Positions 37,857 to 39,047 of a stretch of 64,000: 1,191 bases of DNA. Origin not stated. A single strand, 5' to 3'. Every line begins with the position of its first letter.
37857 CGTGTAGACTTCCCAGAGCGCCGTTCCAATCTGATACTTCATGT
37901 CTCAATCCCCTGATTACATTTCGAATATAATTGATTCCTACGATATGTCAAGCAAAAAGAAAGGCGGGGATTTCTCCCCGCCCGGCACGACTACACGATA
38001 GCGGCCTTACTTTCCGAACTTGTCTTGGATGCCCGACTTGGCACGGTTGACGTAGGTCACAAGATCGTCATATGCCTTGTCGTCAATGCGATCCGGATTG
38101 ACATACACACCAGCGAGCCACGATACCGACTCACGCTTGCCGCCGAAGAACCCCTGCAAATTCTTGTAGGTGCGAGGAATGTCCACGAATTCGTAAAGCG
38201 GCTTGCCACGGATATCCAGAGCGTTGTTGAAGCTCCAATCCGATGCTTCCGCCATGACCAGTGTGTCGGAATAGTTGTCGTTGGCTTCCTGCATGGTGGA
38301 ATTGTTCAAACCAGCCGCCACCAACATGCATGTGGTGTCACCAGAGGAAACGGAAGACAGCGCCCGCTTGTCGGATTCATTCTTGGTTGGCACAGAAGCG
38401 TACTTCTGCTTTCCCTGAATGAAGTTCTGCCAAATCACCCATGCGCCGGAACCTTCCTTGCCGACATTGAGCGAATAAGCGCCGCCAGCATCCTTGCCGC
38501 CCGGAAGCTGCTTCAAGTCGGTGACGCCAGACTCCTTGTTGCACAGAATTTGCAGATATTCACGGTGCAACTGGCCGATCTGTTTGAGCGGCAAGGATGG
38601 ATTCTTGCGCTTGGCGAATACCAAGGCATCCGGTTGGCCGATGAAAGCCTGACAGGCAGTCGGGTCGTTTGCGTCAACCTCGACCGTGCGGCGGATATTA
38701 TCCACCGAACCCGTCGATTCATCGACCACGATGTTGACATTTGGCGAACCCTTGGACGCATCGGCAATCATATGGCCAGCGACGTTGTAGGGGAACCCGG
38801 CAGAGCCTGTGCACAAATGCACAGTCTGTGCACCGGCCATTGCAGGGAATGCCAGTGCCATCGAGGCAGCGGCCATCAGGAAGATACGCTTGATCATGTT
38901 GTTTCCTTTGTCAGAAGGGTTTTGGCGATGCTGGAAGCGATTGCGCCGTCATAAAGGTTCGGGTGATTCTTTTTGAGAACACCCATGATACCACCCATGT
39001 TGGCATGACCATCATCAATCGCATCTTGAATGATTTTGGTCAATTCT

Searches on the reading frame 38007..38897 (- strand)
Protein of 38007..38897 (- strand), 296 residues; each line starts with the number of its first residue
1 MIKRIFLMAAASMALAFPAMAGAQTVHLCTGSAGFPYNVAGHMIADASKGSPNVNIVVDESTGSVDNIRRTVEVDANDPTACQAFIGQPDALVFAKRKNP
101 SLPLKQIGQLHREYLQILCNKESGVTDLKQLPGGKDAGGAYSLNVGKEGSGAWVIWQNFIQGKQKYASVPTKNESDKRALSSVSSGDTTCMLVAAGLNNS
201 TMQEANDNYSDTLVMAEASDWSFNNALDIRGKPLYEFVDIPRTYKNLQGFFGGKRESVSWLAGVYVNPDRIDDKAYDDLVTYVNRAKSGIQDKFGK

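Call 68: search_protein_families(library=pfam, proteins=[window:38007-38897:-], max_evalue=0.001)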
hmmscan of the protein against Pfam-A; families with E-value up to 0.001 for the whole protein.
window:38007-38897:- (296 aa): 1 family
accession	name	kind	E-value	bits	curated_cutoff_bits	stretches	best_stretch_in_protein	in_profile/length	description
PF16868.10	NMT1_3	-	5.4e-10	39.8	27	1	29-216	2-189/289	NMT1-like family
